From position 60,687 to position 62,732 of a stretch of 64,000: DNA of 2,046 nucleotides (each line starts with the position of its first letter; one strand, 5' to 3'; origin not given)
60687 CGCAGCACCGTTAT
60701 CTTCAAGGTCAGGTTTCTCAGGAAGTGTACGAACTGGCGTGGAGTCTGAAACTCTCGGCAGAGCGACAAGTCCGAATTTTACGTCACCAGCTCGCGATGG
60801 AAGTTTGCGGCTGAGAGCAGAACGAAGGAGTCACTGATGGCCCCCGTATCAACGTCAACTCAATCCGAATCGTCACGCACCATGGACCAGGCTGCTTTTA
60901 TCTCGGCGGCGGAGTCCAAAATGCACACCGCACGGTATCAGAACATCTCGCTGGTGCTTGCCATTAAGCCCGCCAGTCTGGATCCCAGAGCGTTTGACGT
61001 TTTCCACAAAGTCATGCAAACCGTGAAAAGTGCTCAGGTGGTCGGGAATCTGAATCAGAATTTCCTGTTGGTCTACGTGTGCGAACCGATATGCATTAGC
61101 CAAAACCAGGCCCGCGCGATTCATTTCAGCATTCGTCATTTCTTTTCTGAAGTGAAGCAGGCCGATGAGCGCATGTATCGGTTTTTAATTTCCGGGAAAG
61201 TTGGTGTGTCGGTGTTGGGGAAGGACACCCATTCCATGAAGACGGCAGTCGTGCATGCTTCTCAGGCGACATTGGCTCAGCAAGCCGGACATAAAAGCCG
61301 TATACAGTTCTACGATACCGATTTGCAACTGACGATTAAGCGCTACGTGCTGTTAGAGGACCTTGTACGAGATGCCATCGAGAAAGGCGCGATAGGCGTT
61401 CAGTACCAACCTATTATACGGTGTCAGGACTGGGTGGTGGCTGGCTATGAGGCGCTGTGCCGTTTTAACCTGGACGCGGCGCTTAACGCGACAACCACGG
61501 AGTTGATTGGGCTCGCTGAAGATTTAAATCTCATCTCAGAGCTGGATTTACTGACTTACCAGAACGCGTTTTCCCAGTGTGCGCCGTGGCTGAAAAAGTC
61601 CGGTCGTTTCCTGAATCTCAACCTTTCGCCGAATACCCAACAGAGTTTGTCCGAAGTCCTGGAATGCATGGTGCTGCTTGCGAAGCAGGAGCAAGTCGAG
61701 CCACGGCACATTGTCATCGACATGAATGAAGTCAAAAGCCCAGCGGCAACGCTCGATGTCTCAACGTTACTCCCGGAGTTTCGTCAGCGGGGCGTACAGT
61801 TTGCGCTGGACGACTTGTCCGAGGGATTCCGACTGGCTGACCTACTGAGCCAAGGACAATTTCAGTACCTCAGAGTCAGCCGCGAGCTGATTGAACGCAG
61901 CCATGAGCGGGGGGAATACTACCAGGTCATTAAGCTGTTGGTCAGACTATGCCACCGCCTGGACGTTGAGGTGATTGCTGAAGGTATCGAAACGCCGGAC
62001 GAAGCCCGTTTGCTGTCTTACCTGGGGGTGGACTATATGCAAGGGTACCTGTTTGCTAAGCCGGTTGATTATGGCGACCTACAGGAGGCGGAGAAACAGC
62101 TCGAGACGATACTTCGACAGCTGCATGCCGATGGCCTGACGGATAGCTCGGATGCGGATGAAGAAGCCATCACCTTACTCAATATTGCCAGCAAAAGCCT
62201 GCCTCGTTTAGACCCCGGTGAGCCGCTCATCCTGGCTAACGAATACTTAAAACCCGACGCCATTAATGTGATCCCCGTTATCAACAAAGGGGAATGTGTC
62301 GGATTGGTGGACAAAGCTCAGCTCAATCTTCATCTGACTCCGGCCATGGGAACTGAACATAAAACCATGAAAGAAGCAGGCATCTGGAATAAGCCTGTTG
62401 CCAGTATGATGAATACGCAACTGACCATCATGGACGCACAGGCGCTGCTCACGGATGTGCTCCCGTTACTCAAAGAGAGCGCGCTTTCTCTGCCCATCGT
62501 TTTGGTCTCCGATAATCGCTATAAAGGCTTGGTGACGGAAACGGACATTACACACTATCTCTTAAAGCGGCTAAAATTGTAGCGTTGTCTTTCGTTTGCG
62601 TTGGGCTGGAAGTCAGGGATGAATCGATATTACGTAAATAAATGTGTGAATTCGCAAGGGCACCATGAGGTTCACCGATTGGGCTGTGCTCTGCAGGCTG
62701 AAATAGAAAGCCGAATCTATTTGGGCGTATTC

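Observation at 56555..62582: c-di-GMP regulatory neighbourhood: VpsT-like regulator with an intact W-L-S-R motif, flanked by an HPP-CBS membrane protein and a degenerate GGDEF-EAL-CBS protein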

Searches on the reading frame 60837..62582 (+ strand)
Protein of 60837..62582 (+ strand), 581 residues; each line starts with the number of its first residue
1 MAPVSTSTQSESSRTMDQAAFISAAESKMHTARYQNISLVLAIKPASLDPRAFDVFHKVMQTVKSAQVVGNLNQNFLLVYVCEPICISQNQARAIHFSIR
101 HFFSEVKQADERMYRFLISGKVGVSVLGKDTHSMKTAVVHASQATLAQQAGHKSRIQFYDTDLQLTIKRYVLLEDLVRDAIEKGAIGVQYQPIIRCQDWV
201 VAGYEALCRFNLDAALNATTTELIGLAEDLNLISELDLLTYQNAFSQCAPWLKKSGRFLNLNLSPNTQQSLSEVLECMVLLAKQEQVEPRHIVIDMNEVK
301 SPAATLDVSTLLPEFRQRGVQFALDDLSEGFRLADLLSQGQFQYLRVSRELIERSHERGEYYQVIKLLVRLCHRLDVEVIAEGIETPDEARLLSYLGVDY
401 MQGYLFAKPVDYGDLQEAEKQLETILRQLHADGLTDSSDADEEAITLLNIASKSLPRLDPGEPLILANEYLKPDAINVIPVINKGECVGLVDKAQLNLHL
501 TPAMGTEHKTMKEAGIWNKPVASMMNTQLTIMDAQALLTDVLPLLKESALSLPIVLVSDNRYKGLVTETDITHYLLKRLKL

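Call 3: search_protein_families(library=pfam, proteins=[window:60837-62582:+], max_evalue=0.01)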
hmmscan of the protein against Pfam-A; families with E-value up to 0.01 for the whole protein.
window:60837-62582:+ (581 aa): 2 families
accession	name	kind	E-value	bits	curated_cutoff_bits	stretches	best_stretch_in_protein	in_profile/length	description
PF00563.25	EAL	-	4.8e-47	160.7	31.3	1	177-409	4-236/236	EAL domain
PF00571.33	CBS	-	9.8e-09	35.9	24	1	521-576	1-56/57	CBS domain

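Call 4: search_protein_families(library=ncbifam, proteins=[window:60837-62582:+], max_evalue=0.01)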
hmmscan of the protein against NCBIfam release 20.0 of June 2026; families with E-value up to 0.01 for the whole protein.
window:60837-62582:+ (581 aa): 16 families
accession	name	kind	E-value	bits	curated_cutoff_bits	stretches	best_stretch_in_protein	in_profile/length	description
NF053781.1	cdiGMPphdstlr2612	equivalog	2.9e-34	118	1600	1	88-415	933-1261/1268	Tlr1612 family c-di-GMP phosphodiesterase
NF045675.1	PhdiestaseDibA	equivalog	3.1e-31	108.4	980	1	86-415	293-621/623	phosphodiesterase DibA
NF007474.0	PRK10060.1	equivalog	8.4e-29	100.3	782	1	119-415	355-650/663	cyclic di-GMP phosphodiesterase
NF008467.0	PRK11359.1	equivalog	1.4e-28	99.3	857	1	52-414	431-787/800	oxygen-sensing cyclic-di-GMP phosphodiesterase DosP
NF052458.1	PhdiestGepA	equivalog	4.9e-27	94.5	1200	1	87-414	510-836/840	phosphodiesterase GepA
NF007839.0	PRK10551.1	equivalog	8e-24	84.1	461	1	179-420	270-511/518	cyclic di-GMP phosphodiesterase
NF052265.1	EAL_dom_RimA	equivalog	3e-21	75.8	430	1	189-410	20-234/248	S6 modification regulatory phosphodiesterase RimA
NF052596.1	RR_EAL_PvrR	equivalog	1.4e-19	70.1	580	1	120-417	98-387/398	response regulator cyclic di-GMP phosphodiesterase PvrR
NF008807.1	PRK11829.1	equivalog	5.4e-19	67.8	733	1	120-414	363-657/670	biofilm formation regulator HmsP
NF007298.0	PRK09776.1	equivalog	1e-17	63.4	1135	1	109-410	797-1097/1111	diguanylate cyclase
NF045673.1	c-di-GMPRcptLapD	equivalog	3.2e-16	58.8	1020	1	138-410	376-645/647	cyclic di-GMP receptor LapD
NF051476.1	CDiGphdiTpdA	equivalog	2.6e-11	43.1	1000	1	167-407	341-568/570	cyclic di-GMP phosphodiesterase TpdA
NF008281.1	PRK11059.1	equivalog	3.6e-10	38.8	663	1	180-410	404-630/633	RNase E specificity factor CsrD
NF008617.0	PRK11596.1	equivalog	1.5e-08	34.3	190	1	322-421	155-254/255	cyclic-guanylate-specific phosphodiesterase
NF051880.1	FlagAsmCDGMPTipF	equivalog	0.00036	19.5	600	1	137-411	113-395/421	flagella assembly cyclic-di-GMP phosphodiesterase TipF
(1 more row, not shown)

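Call 7: search_solved_structures(query=window:60837-62582:+, show_alignments=3, max_evalue=0.00001)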
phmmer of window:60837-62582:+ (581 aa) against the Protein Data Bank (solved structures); distinct sequences matched with E-value up to 0.00001: 37.
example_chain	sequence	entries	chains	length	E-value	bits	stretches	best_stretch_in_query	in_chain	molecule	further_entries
5m3c_A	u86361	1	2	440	1.2e-27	100.1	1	89-410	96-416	Diguanylate cyclase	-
4rnh_A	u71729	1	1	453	5.8e-22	81.3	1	115-411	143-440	Motility regulator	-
4hjf_A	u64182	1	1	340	3.2e-21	78.8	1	153-419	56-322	GGDEF family protein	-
3u2e_A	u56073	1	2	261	9.5e-21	77.3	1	172-410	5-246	GGDEF family protein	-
4rnf_A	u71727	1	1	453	1.4e-20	76.7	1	115-411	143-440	Motility regulator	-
3s83_A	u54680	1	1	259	1.4e-20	76.7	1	173-411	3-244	GGDEF family protein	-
2r6o_A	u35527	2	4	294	2.6e-20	75.8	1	172-410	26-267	Putative diguanylate cyclase/phosphodiesterase (GGDEF & EAL domains) | PUTATIVE DIGUANYLATE CYCLASE/PHOSPHODIESTERASE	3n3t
6hq4_A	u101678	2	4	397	4.4e-19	71.8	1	171-414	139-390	EAL Enzyme Bd1971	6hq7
6hq5_A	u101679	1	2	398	4.5e-19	71.7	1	171-414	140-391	EAL Enzyme Bd1971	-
4rni_A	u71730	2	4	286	8e-18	67.6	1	169-411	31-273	Motility regulator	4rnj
5m1t_A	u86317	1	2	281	3.8e-17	65.4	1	171-411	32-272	MucR Phosphodiesterase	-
6ifq_B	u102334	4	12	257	1.7e-15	60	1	188-409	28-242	cyclic di nucleotide phoshodiesterase | EAL domain protein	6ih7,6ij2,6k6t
6ih1_A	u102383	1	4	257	1.7e-15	59.9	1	188-409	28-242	cyclic di nucleotide phoshodiesterase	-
4y9o_A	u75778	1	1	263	9.1e-15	57.5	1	178-414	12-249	PA3825-EAL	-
4y8e_A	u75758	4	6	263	9.7e-15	57.4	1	178-413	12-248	PA3825 EAL | PA3825-EAL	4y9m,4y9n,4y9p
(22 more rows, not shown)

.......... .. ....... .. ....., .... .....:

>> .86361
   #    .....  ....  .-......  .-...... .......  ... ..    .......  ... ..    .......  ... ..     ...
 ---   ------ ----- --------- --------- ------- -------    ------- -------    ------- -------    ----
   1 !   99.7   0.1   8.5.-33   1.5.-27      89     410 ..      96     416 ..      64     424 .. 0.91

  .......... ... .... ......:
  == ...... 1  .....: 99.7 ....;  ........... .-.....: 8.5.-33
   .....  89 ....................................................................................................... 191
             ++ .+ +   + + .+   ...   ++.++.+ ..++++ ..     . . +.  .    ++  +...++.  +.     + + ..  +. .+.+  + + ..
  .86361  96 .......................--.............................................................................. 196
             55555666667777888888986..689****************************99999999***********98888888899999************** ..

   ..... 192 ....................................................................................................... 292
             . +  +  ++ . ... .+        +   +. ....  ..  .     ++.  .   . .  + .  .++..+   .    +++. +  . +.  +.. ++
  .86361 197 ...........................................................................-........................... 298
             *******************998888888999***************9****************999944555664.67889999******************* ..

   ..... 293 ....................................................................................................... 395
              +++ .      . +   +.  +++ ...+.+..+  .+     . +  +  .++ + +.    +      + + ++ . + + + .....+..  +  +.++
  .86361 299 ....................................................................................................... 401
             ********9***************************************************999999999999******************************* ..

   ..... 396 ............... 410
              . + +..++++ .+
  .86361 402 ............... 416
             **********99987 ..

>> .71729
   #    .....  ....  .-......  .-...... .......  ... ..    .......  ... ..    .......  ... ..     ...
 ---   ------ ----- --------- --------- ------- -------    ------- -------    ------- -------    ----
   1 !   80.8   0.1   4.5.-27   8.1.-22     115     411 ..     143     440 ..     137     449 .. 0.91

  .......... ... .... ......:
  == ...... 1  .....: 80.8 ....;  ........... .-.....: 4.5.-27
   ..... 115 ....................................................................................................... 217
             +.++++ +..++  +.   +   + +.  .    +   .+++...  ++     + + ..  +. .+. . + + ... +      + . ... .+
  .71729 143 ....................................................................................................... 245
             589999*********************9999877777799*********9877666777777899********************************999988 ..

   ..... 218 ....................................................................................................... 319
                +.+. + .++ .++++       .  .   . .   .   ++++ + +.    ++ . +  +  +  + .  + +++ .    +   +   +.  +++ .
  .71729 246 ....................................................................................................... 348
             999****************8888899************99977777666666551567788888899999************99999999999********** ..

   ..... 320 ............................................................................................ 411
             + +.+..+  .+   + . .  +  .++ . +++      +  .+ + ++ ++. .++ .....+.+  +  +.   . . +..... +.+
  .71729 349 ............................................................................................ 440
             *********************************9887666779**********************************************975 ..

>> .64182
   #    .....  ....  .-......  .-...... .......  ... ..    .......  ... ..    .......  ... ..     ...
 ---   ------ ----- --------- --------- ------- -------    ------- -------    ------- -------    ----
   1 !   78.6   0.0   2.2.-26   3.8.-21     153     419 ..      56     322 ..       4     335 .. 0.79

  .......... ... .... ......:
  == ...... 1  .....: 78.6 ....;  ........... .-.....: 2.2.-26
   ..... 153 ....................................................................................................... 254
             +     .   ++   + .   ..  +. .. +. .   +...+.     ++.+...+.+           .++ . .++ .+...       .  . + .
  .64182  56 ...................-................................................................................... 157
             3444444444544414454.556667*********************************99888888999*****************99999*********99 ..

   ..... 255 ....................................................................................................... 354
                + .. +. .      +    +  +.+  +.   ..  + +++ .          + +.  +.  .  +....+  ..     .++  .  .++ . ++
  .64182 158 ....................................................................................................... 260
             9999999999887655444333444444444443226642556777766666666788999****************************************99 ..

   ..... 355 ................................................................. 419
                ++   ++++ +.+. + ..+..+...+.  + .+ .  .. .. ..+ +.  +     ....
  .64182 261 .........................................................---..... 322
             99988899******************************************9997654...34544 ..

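Call 13: find_homologous_proteins(query=window:60837-62582:+, max_evalue=1e-10)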
Query window:60837-62582:+ (581 aa): 482 proteins with E <= 1e-10 among 8000 candidates; the best 120 are listed.
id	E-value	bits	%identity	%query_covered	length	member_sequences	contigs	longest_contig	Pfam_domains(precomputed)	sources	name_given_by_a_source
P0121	0.0e+0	1269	99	100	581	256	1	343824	PF00563.26,PF00571.34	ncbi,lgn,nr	ncbi:EAL domain-containing protein [Vibrio fluvialis]|nr:EAL domain-containing protein [Vibrio fluvi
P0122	0.0e+0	1075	82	99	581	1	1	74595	PF00563.26,PF00571.34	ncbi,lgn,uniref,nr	ncbi:EAL domain-containing protein [Vibrio diazotrophicus]|uniref:EAL domain-containing protein n=1 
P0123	0.0e+0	1059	81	100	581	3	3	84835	PF00563.26,PF00571.34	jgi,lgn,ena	jgi:EAL domain-containing protein (putative c-di-GMP-specific phosphodiesterase class I)/predicted t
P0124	0.0e+0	1026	79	100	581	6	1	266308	PF00563.26,PF00571.34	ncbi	ncbi:EAL domain-containing protein [Vibrio cyclitrophicus]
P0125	0.0e+0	1019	77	100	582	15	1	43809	PF00563.26,PF00571.34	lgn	-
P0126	4.1e-295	998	78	100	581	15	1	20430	PF00563.26,PF00571.34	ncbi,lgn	ncbi:MAG: EAL domain-containing protein [Vibrio toranzoniae]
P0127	9.3e-295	996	77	100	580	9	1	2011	PF00563.26,PF00571.34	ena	-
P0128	1.1e-249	848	65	99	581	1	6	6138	PF00563.26,PF00571.34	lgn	-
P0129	1.7e-246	837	66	96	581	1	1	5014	PF00563.26,PF00571.34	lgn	-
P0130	7.4e-196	670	53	97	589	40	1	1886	PF00563.26,PF00571.34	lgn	-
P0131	7.3e-177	607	49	97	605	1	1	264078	PF00563.26,PF00571.34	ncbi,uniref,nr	ncbi:EAL domain-containing protein [Vibrio albus]|uniref:EAL domain-containing protein n=1 Tax=Vibri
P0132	5.7e-175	601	47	98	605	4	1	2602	PF00563.26,PF00571.34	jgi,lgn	jgi:EAL domain-containing protein (putative c-di-GMP-specific phosphodiesterase class I)/predicted t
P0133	1.9e-172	593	46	100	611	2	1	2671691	PF00563.26,PF00571.34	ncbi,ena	-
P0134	3.3e-153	529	45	97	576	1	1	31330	PF00563.26,PF00571.34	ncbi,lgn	ncbi:TPA: EAL domain-containing protein [Vibrio vulnificus]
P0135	1.3e-136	475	41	97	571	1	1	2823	PF00563.26,PF00571.34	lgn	-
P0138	6.2e-131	456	38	98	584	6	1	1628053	PF00563.26,PF00571.34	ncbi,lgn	ncbi:EAL domain-containing protein [Vibrio proteolyticus]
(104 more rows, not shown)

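Call 16: find_encoding_contigs(protein=P0122, flank=8000, max_places=3)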
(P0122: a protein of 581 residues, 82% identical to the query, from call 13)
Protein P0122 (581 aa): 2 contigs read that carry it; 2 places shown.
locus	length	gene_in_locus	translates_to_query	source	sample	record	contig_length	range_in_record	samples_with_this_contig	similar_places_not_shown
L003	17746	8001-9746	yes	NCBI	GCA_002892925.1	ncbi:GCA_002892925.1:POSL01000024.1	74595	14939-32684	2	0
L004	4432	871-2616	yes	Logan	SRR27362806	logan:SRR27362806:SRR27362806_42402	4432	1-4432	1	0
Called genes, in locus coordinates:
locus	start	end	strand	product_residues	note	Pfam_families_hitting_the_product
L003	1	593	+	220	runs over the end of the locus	PF00923:TAL_FSA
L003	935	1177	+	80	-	-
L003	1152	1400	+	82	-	-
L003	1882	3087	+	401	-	PF00563:EAL, PF08668:HDOD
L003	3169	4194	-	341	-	PF00072:Response_reg, PF13487:HD_5, PF01966:HD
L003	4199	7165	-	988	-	PF00989:PAS (weak), PF00989:PAS, PF13426:PAS_9, PF00989:PAS, PF13426:PAS_9, PF00512:HisKA, PF02518:HATPase_c, PF00072:Response_reg, +3 more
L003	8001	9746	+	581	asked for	PF00563:EAL, PF00571:CBS (faint)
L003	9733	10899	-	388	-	PF00015:MCPsignal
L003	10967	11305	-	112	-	PF09313:TehB-like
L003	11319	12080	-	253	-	PF00175:NAD_binding_1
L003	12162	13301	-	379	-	PF03486:HI0933_like (faint), PF07992:Pyr_redox_2, PF13738:Pyr_redox_3, PF01266:DAO (faint), PF00070:Pyr_redox, PF18113:Rbx_binding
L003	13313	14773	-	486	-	PF00753:Lactamase_B, PF12706:Lactamase_B_2 (weak), PF19583:ODP, PF00258:Flavodoxin_1, PF00301:Rubredoxin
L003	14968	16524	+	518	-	PF01590:GAF, PF13185:GAF_2 (weak), PF00158:Sigma54_activat, PF14532:Sigma54_activ_2, PF07728:AAA_5 (weak), PF25601:AAA_lid_14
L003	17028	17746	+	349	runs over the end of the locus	-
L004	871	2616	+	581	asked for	PF00563:EAL, PF00571:CBS (faint)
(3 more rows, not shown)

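Call 17: find_encoding_contigs(protein=P0124, flank=8000, max_places=3)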
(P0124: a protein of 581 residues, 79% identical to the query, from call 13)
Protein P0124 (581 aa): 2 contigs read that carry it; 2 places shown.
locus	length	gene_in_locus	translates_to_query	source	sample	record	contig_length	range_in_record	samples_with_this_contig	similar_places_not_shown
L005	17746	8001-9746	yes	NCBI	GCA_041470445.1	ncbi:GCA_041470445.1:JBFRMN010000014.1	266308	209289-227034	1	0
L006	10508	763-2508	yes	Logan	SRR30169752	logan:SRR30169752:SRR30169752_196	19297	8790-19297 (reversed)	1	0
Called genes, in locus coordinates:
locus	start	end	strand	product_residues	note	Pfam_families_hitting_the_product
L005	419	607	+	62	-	-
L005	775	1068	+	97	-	PF02604:PhdYeFM_antitox (weak)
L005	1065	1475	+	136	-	PF13957:YafO_toxin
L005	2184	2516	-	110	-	-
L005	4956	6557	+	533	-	PF02412:TSP_3 (faint)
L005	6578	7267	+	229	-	-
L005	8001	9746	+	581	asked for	PF00563:EAL, PF00571:CBS (faint)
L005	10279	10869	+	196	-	-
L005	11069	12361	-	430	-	PF08448:PAS_4, PF13426:PAS_9, PF08447:PAS_3, PF00989:PAS (weak), PF08448:PAS_4 (weak), PF13426:PAS_9, PF08447:PAS_3, PF00015:MCPsignal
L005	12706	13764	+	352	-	PF08447:PAS_3, PF00990:GGDEF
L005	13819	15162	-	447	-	PF08447:PAS_3 (faint), PF00990:GGDEF, PF22335:Cas10-Cmr2_palm2 (weak)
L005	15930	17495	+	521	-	PF02743:dCache_1, PF17203:sCache_3_2 (faint), PF22309:HK-GC-Chemotax_sensor, PF00990:GGDEF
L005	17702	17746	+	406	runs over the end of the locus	PF00990:GGDEF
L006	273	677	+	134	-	-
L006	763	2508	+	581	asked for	PF00563:EAL, PF00571:CBS (faint)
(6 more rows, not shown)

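Call 18: find_encoding_contigs(protein=P0121, flank=8000, max_places=4)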
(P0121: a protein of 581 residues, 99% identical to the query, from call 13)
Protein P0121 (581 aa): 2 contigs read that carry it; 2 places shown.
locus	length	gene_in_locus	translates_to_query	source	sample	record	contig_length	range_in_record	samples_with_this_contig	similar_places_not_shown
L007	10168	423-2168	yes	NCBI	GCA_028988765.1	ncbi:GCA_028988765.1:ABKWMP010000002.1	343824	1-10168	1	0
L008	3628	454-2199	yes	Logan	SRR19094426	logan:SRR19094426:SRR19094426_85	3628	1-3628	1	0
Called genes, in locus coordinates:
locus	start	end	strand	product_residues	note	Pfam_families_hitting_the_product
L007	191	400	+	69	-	-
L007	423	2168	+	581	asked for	PF00563:EAL, PF00571:CBS (weak)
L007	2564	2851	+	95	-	-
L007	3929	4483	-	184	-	-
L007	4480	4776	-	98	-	-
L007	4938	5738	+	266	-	-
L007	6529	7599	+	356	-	PF20551:DUF6765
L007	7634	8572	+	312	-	-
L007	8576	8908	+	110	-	-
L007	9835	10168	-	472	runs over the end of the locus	-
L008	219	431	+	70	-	-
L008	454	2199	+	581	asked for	PF00563:EAL, PF00571:CBS (weak)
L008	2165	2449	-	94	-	-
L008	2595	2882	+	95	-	-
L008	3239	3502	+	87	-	-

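Call 55: find_encoding_contigs(protein=P0133, flank=7000, max_places=2)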
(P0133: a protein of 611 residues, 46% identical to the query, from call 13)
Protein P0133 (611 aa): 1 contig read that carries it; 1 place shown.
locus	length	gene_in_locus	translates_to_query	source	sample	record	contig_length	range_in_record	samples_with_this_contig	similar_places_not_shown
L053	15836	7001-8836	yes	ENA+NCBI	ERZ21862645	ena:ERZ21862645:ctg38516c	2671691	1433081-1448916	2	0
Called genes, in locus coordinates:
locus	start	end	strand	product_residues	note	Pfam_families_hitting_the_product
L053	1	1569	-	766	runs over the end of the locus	PF00989:PAS, PF08448:PAS_4, PF08447:PAS_3 (weak), PF13426:PAS_9, PF00990:GGDEF, PF00563:EAL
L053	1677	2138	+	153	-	PF12840:HTH_20 (weak), PF13404:HTH_AsnC-type, PF13412:HTH_24, PF01037:AsnC_trans_reg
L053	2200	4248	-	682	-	PF19310:TOP_N, PF01432:Peptidase_M3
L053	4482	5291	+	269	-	PF04378:RsmJ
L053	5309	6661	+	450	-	PF01134:GIDA (faint), PF03486:HI0933_like (faint), PF07992:Pyr_redox_2, PF12831:FAD_oxidored (weak), PF13738:Pyr_redox_3, PF00070:Pyr_redox, PF02852:Pyr_redox_dim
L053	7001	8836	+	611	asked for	PF00563:EAL, PF00571:CBS (faint)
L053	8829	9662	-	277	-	PF00459:Inositol_P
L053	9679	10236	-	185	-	PF00293:NUDIX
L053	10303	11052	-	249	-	PF01203:T2SSN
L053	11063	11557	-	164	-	PF04612:T2SSM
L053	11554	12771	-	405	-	PF05134:T2SSL, PF12693:GspL_C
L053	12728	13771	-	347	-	PF21687:T2SSK_1st, PF03934:T2SSK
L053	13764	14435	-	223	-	PF07963:N_methyl, PF11612:T2SSJ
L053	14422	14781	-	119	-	PF07963:N_methyl (weak), PF02501:T2SSI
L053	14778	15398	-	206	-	PF07963:N_methyl (weak)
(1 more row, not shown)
